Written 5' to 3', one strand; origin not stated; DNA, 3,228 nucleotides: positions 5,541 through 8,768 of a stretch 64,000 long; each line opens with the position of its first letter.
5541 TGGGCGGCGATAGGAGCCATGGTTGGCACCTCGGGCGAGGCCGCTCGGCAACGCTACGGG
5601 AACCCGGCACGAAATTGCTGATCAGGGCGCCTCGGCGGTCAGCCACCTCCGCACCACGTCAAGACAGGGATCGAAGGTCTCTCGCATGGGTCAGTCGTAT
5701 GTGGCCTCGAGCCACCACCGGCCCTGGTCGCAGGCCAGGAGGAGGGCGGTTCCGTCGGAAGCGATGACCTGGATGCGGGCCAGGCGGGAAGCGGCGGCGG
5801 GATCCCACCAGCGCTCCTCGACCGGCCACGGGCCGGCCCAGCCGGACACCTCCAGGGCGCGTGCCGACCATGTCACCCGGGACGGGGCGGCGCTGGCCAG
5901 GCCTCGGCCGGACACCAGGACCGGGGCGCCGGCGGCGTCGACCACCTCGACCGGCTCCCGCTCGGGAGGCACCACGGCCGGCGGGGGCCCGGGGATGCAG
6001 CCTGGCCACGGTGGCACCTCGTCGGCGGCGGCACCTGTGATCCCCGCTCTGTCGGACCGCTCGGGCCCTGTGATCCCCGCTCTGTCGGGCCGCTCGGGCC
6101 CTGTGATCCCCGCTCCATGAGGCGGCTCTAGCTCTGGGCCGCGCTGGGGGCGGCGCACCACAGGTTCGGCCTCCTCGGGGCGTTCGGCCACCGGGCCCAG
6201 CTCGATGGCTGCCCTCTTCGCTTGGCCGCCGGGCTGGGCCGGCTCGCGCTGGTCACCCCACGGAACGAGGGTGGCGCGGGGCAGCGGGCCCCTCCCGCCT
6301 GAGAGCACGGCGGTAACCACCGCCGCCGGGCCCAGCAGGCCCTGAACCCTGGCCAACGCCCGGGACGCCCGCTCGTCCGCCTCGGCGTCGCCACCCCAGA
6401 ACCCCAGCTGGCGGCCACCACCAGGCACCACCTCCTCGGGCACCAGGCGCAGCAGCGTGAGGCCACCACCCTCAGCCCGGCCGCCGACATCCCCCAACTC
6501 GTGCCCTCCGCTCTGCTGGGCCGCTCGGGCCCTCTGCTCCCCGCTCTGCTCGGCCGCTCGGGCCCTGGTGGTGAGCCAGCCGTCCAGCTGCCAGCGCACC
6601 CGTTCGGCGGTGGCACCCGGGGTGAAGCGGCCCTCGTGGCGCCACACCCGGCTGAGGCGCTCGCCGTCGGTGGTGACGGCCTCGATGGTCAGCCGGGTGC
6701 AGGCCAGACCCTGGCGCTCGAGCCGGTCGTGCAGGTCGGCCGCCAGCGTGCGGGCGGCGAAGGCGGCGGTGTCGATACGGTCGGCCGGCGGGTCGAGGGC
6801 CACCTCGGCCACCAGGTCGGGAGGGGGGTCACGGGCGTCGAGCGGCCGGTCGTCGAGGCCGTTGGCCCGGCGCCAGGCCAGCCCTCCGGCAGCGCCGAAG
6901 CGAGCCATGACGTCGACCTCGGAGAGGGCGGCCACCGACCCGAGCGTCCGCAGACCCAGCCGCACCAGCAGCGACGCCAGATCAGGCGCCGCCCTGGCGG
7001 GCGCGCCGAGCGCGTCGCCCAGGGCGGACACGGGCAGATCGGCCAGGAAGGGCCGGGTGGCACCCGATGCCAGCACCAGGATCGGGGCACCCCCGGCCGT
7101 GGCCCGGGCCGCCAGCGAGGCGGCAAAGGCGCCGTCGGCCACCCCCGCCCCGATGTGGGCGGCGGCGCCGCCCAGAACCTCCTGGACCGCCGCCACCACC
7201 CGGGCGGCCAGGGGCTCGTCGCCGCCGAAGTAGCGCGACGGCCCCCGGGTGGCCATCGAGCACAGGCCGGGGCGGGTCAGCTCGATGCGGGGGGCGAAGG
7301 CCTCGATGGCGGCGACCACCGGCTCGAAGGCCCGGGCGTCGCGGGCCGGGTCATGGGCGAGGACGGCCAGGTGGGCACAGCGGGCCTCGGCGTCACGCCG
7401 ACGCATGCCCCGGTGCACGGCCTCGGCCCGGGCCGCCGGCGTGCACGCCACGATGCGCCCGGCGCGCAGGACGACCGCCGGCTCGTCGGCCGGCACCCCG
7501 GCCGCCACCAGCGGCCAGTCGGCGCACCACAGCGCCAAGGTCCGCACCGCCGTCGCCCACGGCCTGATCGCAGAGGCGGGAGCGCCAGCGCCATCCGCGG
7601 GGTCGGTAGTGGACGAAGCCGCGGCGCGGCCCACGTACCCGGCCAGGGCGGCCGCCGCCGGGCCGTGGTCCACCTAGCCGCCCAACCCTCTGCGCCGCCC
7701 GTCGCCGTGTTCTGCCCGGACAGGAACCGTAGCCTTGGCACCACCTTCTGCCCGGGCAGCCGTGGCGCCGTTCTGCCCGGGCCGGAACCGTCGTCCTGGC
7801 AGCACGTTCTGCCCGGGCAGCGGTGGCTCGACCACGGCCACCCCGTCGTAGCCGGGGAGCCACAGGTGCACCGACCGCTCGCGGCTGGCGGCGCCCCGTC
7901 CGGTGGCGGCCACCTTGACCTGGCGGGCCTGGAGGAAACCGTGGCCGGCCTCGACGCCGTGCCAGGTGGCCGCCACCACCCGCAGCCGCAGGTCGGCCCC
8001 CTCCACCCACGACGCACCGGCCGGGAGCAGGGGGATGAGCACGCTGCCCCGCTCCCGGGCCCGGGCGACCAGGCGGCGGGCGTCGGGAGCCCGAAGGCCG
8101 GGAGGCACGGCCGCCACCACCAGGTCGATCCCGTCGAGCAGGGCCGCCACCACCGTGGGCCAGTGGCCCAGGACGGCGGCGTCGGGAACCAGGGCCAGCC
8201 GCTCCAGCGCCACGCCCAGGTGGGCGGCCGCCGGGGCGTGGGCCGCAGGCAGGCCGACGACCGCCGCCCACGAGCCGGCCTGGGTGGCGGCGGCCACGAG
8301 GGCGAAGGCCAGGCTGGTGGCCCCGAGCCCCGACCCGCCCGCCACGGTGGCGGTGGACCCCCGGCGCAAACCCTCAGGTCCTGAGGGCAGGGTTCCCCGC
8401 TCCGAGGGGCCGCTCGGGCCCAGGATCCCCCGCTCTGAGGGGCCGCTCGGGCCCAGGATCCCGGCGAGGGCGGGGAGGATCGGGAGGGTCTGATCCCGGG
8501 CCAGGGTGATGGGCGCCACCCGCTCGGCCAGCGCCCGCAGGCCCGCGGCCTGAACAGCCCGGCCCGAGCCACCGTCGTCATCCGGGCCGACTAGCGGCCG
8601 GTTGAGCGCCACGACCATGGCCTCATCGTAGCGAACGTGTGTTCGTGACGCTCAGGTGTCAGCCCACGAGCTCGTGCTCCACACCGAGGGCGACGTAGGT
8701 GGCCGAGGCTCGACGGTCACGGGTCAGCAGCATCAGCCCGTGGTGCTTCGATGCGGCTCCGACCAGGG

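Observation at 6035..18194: A 33-bp DNA unit embedded in tandem inside three ORFs and translated in all three reading phases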

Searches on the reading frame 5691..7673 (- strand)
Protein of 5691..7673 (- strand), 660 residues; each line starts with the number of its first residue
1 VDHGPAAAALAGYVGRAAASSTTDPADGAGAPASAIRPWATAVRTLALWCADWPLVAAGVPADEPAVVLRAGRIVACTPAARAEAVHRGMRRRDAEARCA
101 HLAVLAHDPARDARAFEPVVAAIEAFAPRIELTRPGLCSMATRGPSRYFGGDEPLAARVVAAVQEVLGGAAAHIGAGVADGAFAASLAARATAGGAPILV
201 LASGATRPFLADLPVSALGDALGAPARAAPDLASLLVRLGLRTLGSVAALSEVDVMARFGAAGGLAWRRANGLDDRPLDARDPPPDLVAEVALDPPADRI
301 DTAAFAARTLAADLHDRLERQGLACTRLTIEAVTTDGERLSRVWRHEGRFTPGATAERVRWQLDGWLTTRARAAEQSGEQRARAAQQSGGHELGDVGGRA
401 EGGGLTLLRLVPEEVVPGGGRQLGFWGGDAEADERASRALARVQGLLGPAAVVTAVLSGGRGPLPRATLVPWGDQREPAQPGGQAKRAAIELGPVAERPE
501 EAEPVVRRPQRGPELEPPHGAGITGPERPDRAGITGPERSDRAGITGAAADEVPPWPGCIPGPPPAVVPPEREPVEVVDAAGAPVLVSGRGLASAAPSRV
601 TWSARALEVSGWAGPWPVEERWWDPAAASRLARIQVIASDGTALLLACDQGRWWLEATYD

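Call 11: search_protein_families(library=pfam, proteins=[window:5691-7673:-], max_evalue=0.01)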
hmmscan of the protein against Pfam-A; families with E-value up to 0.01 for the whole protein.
window:5691-7673:- (660 aa): 2 families
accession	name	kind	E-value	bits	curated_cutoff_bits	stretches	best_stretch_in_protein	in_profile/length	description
PF00817.25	IMS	-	3e-10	40.6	23.2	1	63-189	20-147/148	impB/mucB/samB family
PF11799.13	IMS_C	-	0.006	17.4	20.7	0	288-342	5-59/109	impB/mucB/samB family C-terminal domain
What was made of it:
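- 5691..7673 (-): imuB, a Y-family polymerase-like mutasome subunit. Host of sites 1 and 2. Pfam IMS (call 11).
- Checked: 5691-7673 is ImuB (Pfam IMS, call 11).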

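Call 12: search_protein_families(library=ncbifam, proteins=[window:5691-7673:-], max_evalue=0.01)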
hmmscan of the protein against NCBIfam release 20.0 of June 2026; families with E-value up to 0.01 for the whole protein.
window:5691-7673:- (660 aa): 6 families
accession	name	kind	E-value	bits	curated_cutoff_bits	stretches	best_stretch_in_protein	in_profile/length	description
NF002848.0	PRK03103.1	subfamily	3.7e-12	45.4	381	1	69-280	39-242/410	DNA polymerase IV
NF002882.0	PRK03348.1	equivalog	2.6e-11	43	389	1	154-342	125-303/461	DNA polymerase IV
NF002751.0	PRK02794.1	equivalog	1.1e-10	41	371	1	63-343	62-334/425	DNA polymerase IV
NF002677.0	PRK02406.1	equivalog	3.2e-09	36.3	256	1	72-331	43-293/357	DNA polymerase IV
NF003015.0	PRK03858.1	subfamily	3.3e-07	29.7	367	1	67-330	34-287/399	DNA polymerase IV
NF002492.0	PRK01810.1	equivalog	9.8e-06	24.5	399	1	70-338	46-304/412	DNA polymerase IV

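Call 13: find_encoding_contigs(protein=window:5691-7673:-, flank=10000, max_places=6)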
Protein window:5691-7673:- (660 aa): no gene with exactly this product is on record in the collection.
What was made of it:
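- Tried and rejected: It failed, probably because the recorded gene uses a different start codon (call 13).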

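Call 28: find_homologous_proteins(query=window:5691-7673:-, max_evalue=1e-20)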
Query window:5691-7673:- (660 aa): 3376 proteins with E <= 1e-20 among 8000 candidates; the best 120 are listed.
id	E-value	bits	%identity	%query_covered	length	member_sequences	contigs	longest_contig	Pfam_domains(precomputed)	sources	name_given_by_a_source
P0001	0.0e+0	1415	100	100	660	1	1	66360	PF00817.26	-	-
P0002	0.0e+0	1035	74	100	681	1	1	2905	PF00817.26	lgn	-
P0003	0.0e+0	1019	79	96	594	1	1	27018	PF00817.26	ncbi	-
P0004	0.0e+0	1014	79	95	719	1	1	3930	PF00817.26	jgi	-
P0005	7.6e-297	1005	75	95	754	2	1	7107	PF00817.26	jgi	-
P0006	5.0e-293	992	74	100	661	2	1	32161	PF00817.26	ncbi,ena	-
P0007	2.0e-290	983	72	100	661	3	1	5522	PF00817.26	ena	-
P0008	3.5e-287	973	75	100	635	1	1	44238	PF00817.26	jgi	jgi:protein ImuB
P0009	7.2e-287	972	75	98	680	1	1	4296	PF00817.26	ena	-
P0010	4.7e-286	969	76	96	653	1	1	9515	PF00817.26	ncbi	-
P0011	3.0e-285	966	75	96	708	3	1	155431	PF00817.26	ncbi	-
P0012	1.3e-278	944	72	100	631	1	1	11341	PF00817.26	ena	-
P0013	6.7e-278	942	72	100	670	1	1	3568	PF00817.26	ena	-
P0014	2.7e-266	904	69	100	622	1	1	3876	PF00817.26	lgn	-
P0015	3.0e-246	837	65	100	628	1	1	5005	PF00817.26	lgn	-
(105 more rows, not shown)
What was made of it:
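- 5691..7673 (-): Orthologues are named ImuB in Acidimicrobiales (call 28).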

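Call 33: find_encoding_contigs(protein=P0011, flank=10000, max_places=2)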
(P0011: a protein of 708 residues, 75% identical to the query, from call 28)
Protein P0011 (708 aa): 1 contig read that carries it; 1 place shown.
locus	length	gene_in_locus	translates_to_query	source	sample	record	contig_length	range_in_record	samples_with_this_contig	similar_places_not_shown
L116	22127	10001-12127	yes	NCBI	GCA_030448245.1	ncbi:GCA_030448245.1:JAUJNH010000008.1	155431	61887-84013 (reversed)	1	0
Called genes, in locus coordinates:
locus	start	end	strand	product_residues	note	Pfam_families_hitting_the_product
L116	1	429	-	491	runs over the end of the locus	PF01757:Acyl_transf_3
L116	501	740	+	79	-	PF26606:SCO4848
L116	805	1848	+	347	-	PF01790:LGT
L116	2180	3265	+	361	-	PF17803:Cadherin_4, PF17892:Cadherin_5, PF17963:Big_9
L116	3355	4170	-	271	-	-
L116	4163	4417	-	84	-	PF04455:Saccharop_dh_N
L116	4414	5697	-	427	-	PF01594:AI-2E_transport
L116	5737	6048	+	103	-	-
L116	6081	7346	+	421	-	PF02812:ELFV_dehydrog_N, PF00208:ELFV_dehydrog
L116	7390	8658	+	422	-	PF05977:MFS_3, PF07690:MFS_1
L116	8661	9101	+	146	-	-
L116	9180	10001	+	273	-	PF27531:MT3502_N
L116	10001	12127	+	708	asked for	PF00817:IMS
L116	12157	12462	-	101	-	-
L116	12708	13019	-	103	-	PF00355:Rieske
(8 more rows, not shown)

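Call 34: find_encoding_contigs(protein=P0003, flank=10000, max_places=2)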
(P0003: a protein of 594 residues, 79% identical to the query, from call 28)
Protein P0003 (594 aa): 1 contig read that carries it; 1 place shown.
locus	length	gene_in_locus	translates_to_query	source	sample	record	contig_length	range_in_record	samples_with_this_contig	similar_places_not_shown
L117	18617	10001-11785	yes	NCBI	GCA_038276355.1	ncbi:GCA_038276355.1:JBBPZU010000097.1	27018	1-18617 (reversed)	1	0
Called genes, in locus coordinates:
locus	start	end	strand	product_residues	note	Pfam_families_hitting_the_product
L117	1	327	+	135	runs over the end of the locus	PF02502:LacAB_rpiB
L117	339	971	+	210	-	-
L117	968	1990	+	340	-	PF00586:AIRS, PF02769:AIRS_C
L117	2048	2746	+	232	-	PF01351:RNase_HII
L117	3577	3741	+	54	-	-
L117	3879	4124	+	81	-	PF26606:SCO4848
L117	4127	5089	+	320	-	PF01790:LGT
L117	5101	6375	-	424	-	PF01594:AI-2E_transport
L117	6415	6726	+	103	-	-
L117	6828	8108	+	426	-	PF05977:MFS_3, PF07690:MFS_1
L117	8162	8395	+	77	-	PF04014:MazE_antitoxin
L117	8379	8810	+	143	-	PF01850:PIN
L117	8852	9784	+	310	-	PF27531:MT3502_N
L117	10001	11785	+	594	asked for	PF00817:IMS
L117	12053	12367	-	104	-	PF00355:Rieske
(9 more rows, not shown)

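Call 35: find_encoding_contigs(protein=P0006, flank=10000, max_places=2)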
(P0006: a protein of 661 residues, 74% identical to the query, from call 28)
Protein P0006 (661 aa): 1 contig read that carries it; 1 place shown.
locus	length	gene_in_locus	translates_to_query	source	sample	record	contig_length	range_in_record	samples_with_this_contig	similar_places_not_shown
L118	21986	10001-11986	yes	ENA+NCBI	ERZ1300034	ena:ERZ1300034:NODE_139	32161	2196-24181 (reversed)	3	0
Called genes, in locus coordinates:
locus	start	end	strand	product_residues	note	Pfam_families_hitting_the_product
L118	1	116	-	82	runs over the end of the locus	PF04455:Saccharop_dh_N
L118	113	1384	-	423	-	PF01594:AI-2E_transport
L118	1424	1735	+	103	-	-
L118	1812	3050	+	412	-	PF02812:ELFV_dehydrog_N, PF00208:ELFV_dehydrog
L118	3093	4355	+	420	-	PF05977:MFS_3, PF07690:MFS_1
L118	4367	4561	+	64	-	-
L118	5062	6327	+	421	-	PF13542:HTH_Tnp_ISL3 (weak), PF01610:DDE_Tnp_ISL3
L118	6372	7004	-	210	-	PF00106:adh_short, PF08659:KR (weak), PF13561:adh_short_C2, PF23441:SDR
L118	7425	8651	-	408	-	PF02720:DUF222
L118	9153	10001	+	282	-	PF27531:MT3502_N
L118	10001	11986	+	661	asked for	PF00817:IMS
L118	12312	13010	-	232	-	PF08279:HTH_11, PF13280:WYL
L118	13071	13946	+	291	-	PF12697:Abhydrolase_6, PF00561:Abhydrolase_1, PF12146:Hydrolase_4, PF03096:Ndr (weak)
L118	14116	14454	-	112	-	PF00355:Rieske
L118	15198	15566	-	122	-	PF18029:Glyoxalase_6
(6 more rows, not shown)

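Call 36: find_encoding_contigs(protein=P0008, flank=10000, max_places=2)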
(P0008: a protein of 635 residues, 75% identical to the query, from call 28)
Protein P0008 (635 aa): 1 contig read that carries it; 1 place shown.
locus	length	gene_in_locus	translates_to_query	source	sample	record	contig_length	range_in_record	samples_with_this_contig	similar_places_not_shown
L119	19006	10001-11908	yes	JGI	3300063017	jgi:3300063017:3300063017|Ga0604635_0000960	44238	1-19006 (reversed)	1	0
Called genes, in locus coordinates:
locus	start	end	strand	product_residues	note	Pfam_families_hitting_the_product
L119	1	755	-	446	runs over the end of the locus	PF08448:PAS_4, PF00990:GGDEF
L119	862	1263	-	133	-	-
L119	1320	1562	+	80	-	PF26606:SCO4848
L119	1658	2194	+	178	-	-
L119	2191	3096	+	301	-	PF01790:LGT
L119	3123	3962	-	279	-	PF19420:DDAH_eukar (weak)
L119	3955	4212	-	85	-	PF04455:Saccharop_dh_N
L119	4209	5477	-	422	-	PF01594:AI-2E_transport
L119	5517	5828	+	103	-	-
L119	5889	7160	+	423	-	PF02812:ELFV_dehydrog_N, PF00208:ELFV_dehydrog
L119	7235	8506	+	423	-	PF05977:MFS_3, PF07690:MFS_1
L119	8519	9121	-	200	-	PF01872:RibD_C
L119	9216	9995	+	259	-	PF27531:MT3502_N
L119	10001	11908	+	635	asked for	PF00817:IMS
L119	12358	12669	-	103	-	PF00355:Rieske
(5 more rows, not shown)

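Call 65: predict_structure(alignment_id=A1)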
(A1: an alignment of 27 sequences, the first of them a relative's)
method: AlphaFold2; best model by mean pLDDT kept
length: 660 residues; sequences in the alignment: 27
mean_pLDDT: 67.3   pTM: 0.45
mean pLDDT of the five models: 67.3, 67.2, 65.4, 57.3, 57.3
residues with pLDDT >= 90: 102; 70-90: 260; 50-70: 96; < 50: 202
segments of 3 or more residues with pLDDT < 50: 1-3, 21-36, 221-230, 391-400, 419-565, 619-628
pLDDT, mean of each block of 10 residues (from residue 1): 48 60 37 43 82 87 92 90 92 96 90 79 74 64 72 89 84 85 88 79 90 84 41 86 94 82 85 68 66 86 85 85 79 86 68 80 74 67 69 43 81 65 35 40 40 38 36 41 32 31 34 36 34 33 35 37 53 87 83 85 85 65 44 79 83 81
secondary structure, 60 per line:
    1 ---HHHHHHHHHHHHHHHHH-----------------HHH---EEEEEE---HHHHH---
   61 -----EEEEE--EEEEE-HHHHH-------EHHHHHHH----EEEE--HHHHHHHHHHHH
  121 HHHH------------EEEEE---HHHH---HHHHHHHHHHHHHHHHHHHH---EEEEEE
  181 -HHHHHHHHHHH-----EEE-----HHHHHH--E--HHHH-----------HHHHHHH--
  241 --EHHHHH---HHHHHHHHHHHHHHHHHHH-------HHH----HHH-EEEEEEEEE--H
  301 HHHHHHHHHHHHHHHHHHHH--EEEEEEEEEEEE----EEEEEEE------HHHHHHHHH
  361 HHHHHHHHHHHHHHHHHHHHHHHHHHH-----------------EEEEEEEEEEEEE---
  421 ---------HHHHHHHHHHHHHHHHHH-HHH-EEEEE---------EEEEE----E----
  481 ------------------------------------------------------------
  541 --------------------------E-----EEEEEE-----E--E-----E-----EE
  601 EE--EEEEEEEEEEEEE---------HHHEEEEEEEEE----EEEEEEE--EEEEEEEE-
elements in order: H4-20 E44-49 H53-57 E66-70 E73-77 H79-83 H92-98 E103-106 H109-124 E137-141 H145-148 H152-171 E175-180 H182-192 E198-200 H206-211 H217-220 H232-238 H244-248 H252-270 E289-297 H300-320 E323-334 E339-345 H352-387 E405-417 H430-447 E453-457 E467-471 E573-578 E599-602 E605-617 E630-638 E643-649 E652-659
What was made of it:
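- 6035..6147 (-): imuB site 1. Two perfect 33-nt units (6035-6067 and 6068-6100) plus a degenerate third unit (6101-6147). Read at codon offset 1 as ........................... It lies in the pLDDT<50 segment 419-565 of the ImuB model (call 65).
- Site 1 is in a pLDDT<50 linker (call 65).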

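Call 71: list_cluster_members(proteins=[P0002, P0005, P0006, P0007, P0011, P0013, P0009, P0010, P0004, P0003])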
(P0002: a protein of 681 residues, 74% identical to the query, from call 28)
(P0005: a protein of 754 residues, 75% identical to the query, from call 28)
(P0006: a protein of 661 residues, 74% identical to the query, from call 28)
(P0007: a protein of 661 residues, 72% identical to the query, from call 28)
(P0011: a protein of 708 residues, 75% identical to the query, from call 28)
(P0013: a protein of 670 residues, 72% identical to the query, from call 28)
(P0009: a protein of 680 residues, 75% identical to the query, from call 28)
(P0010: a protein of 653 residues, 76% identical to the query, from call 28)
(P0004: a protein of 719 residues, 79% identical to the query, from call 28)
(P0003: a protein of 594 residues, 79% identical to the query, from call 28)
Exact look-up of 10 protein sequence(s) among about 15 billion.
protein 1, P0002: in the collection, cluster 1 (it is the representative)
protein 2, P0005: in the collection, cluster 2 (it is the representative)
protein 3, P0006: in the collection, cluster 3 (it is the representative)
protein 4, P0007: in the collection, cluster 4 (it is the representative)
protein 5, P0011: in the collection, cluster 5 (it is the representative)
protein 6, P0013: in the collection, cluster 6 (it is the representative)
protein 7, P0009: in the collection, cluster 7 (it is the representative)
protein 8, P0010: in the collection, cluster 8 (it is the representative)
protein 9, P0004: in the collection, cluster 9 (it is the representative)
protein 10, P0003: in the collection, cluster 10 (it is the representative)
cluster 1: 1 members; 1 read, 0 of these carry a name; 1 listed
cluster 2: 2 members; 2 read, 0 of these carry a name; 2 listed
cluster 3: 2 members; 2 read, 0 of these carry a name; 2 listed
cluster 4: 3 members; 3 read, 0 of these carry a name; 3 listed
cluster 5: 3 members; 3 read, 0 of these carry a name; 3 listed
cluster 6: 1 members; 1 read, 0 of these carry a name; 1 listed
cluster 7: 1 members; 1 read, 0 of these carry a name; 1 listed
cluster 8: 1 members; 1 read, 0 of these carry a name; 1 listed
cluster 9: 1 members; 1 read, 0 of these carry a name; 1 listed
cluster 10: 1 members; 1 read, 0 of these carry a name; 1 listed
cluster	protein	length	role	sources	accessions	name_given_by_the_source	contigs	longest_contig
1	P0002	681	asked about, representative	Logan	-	-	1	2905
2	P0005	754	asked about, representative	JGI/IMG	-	-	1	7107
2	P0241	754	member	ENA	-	-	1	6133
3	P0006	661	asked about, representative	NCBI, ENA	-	-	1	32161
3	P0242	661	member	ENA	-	-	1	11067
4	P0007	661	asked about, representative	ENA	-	-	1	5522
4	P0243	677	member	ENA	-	-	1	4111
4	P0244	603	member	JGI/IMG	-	-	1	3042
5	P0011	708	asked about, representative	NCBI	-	-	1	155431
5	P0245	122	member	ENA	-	-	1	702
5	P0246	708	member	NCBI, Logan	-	-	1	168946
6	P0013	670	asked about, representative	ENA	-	-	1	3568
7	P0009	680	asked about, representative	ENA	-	-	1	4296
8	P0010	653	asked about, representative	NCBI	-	-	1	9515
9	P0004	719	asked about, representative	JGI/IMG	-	-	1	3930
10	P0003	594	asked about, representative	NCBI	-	-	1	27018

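Call 73: find_encoding_contigs(protein=P0007, flank=3000, max_places=1)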
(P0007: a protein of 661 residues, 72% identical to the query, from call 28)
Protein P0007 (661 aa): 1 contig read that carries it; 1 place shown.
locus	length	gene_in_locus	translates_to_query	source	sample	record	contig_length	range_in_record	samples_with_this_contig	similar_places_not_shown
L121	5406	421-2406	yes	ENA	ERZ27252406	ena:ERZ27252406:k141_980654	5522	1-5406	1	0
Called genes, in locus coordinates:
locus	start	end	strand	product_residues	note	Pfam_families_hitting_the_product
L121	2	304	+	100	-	?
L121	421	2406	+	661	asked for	PF00817:IMS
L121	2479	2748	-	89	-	-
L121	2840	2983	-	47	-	-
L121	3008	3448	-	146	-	PF00355:Rieske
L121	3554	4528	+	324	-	PF01073:3Beta_HSD, PF01370:Epimerase, PF04321:RmlD_sub_bind (faint), PF05368:NmrA, PF07993:NAD_binding_4 (faint), PF13460:NAD_binding_10, PF16363:GDP_Man_Dehyd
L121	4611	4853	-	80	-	PF10041:DUF2277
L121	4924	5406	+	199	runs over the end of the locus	?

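Call 74: find_encoding_contigs(protein=P0243, flank=3000, max_places=1)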
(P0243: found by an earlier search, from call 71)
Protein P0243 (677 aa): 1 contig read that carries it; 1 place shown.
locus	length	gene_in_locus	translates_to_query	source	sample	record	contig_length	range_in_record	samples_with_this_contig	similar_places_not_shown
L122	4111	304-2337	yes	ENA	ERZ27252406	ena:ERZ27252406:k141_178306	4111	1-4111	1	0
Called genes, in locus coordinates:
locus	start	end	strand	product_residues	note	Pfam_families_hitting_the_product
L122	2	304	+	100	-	?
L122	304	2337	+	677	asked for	PF00817:IMS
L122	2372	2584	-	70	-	PF01569:PAP2 (weak)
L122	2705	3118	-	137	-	PF06803:DUF1232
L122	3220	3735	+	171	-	PF20229:ChrB_N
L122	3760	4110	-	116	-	?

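Call 75: find_encoding_contigs(protein=P0010, flank=5000, max_places=1)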
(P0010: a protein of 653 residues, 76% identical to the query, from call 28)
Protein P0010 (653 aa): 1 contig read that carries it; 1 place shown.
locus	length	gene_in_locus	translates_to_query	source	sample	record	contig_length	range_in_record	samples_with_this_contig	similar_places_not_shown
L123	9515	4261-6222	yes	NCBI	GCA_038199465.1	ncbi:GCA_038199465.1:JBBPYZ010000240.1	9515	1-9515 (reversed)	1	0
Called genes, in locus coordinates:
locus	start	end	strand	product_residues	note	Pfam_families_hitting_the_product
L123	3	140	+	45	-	?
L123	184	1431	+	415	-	PF02812:ELFV_dehydrog_N, PF00208:ELFV_dehydrog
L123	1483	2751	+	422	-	PF05977:MFS_3, PF07690:MFS_1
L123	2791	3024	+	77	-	PF04014:MazE_antitoxin (weak)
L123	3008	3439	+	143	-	PF01850:PIN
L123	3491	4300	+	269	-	PF27531:MT3502_N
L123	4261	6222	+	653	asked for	PF00817:IMS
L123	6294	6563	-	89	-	-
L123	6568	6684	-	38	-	-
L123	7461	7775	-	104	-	PF00355:Rieske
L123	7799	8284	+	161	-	-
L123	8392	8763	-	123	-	PF18029:Glyoxalase_6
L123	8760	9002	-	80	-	PF10041:DUF2277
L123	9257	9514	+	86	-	?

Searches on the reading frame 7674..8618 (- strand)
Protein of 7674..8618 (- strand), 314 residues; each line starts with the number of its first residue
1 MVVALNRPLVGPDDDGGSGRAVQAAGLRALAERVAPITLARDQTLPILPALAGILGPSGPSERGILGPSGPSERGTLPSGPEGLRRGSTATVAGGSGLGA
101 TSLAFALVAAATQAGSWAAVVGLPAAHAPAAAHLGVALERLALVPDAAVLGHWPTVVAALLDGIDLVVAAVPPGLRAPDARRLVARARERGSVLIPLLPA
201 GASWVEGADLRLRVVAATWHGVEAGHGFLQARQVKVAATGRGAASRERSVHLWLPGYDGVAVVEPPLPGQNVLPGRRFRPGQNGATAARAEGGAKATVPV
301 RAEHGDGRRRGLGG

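Call 11: search_protein_families(library=pfam, proteins=[window:7674-8618:-], max_evalue=0.01)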
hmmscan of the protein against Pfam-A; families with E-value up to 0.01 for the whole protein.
window:7674-8618:- (314 aa): 0 families

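Call 12: search_protein_families(library=ncbifam, proteins=[window:7674-8618:-], max_evalue=0.01)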
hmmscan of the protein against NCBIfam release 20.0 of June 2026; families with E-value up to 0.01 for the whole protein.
window:7674-8618:- (314 aa): 2 families
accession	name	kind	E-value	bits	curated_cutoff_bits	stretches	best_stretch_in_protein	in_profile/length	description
NF058630.1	repair_Rv3395c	exception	1.3e-38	132.2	65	1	82-241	5-153/153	DnaE2-dependent mutagenesis accessory factor ImuA'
NF033429.2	ImuA_translesion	equivalog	0.001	19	150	1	95-215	44-166/181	translesion DNA synthesis-associated protein ImuA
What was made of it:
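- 7674..8618 (-): imuA'. Host of site 3. NCBIfam NF058630, ImuA', E = 1.3e-38 (call 12).
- Checked: 7674-8618 is ImuA' (NCBIfam NF058630, E = 1e-38, call 12).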
